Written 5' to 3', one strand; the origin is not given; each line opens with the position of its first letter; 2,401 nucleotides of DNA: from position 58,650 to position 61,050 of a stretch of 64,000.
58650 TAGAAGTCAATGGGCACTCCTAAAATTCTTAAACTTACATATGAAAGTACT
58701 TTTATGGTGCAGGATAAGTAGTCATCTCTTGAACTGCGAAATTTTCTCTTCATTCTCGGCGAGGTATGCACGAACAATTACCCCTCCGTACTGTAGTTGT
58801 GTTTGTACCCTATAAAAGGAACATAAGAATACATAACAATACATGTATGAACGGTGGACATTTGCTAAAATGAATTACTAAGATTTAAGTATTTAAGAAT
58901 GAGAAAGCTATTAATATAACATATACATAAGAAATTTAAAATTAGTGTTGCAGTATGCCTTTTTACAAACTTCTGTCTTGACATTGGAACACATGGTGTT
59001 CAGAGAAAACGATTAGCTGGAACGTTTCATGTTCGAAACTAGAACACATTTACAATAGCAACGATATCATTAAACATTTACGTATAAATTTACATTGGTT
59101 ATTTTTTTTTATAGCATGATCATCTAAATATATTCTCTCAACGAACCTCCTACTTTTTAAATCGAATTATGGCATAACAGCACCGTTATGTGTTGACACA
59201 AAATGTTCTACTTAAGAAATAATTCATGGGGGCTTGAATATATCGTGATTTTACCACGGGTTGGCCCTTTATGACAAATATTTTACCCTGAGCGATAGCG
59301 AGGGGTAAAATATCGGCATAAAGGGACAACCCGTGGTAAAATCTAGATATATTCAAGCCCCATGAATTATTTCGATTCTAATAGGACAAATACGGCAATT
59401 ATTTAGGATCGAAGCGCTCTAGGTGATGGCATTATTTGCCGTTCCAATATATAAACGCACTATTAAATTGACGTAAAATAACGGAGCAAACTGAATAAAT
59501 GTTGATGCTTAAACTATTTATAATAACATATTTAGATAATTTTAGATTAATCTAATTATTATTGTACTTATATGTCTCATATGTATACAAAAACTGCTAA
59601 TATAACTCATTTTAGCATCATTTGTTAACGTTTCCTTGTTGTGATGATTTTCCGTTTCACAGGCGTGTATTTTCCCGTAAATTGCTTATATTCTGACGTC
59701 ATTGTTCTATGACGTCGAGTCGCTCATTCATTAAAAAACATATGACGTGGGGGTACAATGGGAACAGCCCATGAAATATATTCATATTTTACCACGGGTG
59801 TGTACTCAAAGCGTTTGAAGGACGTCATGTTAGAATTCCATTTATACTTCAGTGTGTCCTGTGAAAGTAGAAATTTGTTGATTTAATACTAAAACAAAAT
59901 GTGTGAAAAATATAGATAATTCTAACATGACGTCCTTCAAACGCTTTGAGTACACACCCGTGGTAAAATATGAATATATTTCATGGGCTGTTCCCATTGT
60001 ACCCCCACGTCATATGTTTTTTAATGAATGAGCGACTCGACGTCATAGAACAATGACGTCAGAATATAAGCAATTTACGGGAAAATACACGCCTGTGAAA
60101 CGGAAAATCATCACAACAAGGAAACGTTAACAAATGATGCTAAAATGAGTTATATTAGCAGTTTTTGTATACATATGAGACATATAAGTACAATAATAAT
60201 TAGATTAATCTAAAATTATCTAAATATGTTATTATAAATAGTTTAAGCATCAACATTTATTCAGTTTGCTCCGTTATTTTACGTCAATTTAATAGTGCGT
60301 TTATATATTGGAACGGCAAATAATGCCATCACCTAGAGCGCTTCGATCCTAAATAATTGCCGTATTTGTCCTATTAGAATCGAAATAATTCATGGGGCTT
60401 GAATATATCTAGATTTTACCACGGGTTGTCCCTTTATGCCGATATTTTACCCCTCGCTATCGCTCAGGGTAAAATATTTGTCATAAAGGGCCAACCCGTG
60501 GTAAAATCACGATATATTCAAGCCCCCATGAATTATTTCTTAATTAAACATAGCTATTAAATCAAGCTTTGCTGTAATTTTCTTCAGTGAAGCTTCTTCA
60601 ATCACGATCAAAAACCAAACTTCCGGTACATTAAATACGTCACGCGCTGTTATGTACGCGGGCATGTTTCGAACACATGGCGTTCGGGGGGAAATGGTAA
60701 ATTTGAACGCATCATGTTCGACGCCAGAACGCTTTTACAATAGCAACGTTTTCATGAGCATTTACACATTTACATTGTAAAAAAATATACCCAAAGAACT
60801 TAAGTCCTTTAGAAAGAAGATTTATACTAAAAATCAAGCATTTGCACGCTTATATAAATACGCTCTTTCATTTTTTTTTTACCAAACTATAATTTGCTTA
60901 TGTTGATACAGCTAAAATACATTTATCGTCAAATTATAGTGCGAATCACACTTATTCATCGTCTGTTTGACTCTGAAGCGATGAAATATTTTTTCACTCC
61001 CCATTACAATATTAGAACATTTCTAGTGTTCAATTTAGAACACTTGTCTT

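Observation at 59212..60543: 1.33-kb near-perfect palindrome with TTAA-containing ends: candidate foldback transposon, with a second family member at 12299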

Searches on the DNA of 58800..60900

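Call 43: search_rna_families(source=window, start=58800, end=60900, threshold=evalue, max_evalue=1)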
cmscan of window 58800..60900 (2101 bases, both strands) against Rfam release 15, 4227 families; matches with E-value up to 1: 12.
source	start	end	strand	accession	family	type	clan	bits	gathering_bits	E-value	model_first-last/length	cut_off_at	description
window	59789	59966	+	RF04205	MIR2606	Gene; miRNA;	-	60.9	139.7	1.8e-08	1-165/165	no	MIR2606 microRNA precursor family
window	59784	59971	+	RF04128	MIR8562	Gene; miRNA;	-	56.3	211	7.5e-09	1-242/242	no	MIR8562 microRNA precursor family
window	59803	59952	-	RF04128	MIR8562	Gene; miRNA;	-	52.4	211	5.6e-08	1-242/242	no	MIR8562 microRNA precursor family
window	60383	60539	-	RF04139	MIR841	Gene; miRNA;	-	48.6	200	2.1e-08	1-212/212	no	MIR841 microRNA precursor family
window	59781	59974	+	RF04088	MIR812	Gene; miRNA;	-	43.1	80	0.0023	1-205/205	no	MIR812 microRNA precursor family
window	59781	59974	-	RF04088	MIR812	Gene; miRNA;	-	42.9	80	0.0026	1-205/205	no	MIR812 microRNA precursor family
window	59813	59942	-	RF04134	MIR7504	Gene; miRNA;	-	42.7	83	6.8e-06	1-124/124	no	MIR7504 microRNA precursor family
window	59813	59942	+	RF04134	MIR7504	Gene; miRNA;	-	40.4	83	2.6e-05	1-124/124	no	MIR7504 microRNA precursor family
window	59779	59975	-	RF00648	MIR396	Gene; miRNA;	-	38.5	80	6.2e-06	1-118/118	no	MIR396 microRNA precursor family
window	59800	59955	-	RF00451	MIR395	Gene; miRNA;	-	36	56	2.1e-05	1-104/104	no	mir-395 microRNA precursor family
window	60376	60627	+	RF02365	Yfr17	Gene; sRNA;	-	23.1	50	0.19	1-264/264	no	Cyanobacterial functional RNA 17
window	59755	59974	-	RF01487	rliI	Gene; sRNA;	-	18.6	45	0.054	1-239/239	no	Listeria sRNA rliI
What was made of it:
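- Tried and rejected: Only sub-threshold matches to plant miRNA-precursor models, which is the generic behaviour of any long hairpin (call 43).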

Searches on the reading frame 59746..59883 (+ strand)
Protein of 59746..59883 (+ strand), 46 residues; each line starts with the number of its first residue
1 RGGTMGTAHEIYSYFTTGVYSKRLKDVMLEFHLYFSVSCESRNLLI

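Call 64: search_protein_representatives(alignment_id=A1)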
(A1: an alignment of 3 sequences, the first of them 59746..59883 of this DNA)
Query: 3 sequences, 46 profile positions. Proteins with E-value up to 0.001 (for the whole library): 13; up to 1e-10: 1; up to 1e-30: 0. The best 13 are listed.
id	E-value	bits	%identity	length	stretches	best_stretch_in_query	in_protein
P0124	3.2e-11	58.8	-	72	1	5-32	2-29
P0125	4.7e-10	55.1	-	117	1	3-38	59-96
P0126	5.7e-07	45.2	-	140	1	2-33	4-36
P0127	1.1e-05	41.1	-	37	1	11-35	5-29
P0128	3.4e-05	39.5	-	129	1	11-37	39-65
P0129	1.2e-04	37.7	-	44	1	10-35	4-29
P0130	1.5e-04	37.5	-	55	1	11-36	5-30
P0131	2.7e-04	36.7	-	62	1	10-35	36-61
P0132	2.7e-04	36.7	-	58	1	11-34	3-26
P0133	5.4e-04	35.7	-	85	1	5-36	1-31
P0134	6.2e-04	35.5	-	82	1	11-36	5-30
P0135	7.6e-04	35.2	-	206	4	12-28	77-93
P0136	8.6e-04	35.1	-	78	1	10-32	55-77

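Call 66: find_encoding_contigs(protein=P0134, flank=10000, max_places=10)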
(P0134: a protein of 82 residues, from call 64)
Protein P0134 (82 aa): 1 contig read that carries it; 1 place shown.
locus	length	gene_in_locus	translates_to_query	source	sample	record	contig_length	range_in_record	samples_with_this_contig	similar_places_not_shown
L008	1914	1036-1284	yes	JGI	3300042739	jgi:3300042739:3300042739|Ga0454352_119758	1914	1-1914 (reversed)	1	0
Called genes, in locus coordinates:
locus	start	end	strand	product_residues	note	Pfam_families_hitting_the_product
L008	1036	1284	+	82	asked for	-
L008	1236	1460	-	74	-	-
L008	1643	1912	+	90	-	?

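Call 73: list_cluster_members(proteins=[P0124, P0125, P0126, P0127, P0128, P0129, P0130, P0131, P0132, P0133])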
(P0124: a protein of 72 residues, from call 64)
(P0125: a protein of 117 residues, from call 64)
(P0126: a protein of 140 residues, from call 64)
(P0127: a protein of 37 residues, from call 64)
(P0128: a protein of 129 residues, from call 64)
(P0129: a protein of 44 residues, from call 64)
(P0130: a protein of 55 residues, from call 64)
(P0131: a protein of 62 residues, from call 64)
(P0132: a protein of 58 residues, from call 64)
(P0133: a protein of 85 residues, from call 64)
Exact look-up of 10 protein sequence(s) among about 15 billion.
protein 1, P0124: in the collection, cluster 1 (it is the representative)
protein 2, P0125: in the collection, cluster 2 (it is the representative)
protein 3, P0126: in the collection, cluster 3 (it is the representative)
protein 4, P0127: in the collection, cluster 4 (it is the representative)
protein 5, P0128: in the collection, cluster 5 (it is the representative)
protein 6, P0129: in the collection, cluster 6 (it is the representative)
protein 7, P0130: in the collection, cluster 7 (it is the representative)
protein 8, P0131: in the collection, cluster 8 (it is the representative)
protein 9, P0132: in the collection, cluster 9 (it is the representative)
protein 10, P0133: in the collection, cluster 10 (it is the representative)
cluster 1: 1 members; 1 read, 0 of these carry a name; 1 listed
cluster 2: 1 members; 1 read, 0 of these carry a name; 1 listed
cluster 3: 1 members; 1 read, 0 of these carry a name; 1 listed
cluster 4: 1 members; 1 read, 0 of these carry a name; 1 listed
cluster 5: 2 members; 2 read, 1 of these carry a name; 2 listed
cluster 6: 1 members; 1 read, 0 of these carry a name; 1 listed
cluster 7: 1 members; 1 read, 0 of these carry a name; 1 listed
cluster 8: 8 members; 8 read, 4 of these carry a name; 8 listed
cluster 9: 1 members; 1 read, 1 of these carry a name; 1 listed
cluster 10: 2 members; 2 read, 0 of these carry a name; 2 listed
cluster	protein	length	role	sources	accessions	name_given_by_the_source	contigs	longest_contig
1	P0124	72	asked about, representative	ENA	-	-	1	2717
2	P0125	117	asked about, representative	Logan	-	-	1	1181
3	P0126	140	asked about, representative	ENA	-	-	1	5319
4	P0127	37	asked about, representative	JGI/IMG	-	-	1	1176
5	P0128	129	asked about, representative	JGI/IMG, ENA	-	hypothetical protein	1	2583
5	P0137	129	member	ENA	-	-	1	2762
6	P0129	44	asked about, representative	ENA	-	-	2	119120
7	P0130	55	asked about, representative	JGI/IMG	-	-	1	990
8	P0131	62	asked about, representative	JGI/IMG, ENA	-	hypothetical protein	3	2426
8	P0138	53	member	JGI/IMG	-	hypothetical protein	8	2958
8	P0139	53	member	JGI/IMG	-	hypothetical protein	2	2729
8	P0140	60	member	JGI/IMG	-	hypothetical protein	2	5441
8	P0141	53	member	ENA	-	-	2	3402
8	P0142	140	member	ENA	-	-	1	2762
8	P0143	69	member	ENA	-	-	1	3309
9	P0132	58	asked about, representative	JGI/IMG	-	hypothetical protein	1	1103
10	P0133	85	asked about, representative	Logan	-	-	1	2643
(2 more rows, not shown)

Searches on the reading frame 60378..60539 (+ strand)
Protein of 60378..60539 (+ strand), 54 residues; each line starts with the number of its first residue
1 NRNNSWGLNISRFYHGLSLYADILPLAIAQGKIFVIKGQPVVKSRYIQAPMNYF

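Call 24: find_homologous_proteins(query=window:60378-60539:+, max_evalue=10)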
Query window:60378-60539:+ (54 aa): 3 proteins with E <= 10 among 3 candidates.
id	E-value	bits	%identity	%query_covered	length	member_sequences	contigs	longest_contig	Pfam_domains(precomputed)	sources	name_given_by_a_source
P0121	1.0e-12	65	100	63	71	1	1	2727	-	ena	-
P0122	2.5e-12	64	100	59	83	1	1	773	-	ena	-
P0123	5.1e-7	47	93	52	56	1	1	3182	-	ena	-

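Call 25: find_encoding_contigs(protein=P0121, flank=10000, max_places=10)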
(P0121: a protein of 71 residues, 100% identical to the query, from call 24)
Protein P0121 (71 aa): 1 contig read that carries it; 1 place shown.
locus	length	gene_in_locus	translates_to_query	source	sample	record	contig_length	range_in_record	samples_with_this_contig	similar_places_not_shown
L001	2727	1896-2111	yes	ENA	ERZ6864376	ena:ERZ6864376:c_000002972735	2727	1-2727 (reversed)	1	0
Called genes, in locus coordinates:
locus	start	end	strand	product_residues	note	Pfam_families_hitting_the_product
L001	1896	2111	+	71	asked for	-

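Call 26: find_encoding_contigs(protein=P0122, flank=10000, max_places=10)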
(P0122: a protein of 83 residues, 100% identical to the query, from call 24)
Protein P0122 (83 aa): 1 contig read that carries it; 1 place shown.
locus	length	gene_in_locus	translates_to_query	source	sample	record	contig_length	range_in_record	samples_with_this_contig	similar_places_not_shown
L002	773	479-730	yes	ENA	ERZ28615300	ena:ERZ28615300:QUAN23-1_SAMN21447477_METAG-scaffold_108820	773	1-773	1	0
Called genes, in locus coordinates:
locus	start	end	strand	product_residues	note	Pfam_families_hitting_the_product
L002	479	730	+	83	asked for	-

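Call 27: find_encoding_contigs(protein=P0123, flank=10000, max_places=10)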
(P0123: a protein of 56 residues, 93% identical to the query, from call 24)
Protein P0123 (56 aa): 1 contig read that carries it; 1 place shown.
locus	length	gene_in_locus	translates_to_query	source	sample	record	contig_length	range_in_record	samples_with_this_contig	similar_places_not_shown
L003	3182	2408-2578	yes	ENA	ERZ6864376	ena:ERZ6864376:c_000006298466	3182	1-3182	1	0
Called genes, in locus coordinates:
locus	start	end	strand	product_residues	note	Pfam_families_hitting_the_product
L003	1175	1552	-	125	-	-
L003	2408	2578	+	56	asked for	-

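Call 56: search_protein_families(library=pfam, proteins=[L003:1155-1667:+, L003:353-733:+, L001:590-802:-], max_evalue=0.1)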
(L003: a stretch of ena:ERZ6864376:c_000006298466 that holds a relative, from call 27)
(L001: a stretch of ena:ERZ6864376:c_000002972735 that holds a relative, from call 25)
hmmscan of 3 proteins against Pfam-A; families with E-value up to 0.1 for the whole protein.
L003:1155-1667:+ (171 aa): 0 families

L003:353-733:+ (127 aa): 0 families

L001:590-802:- (71 aa): 0 families
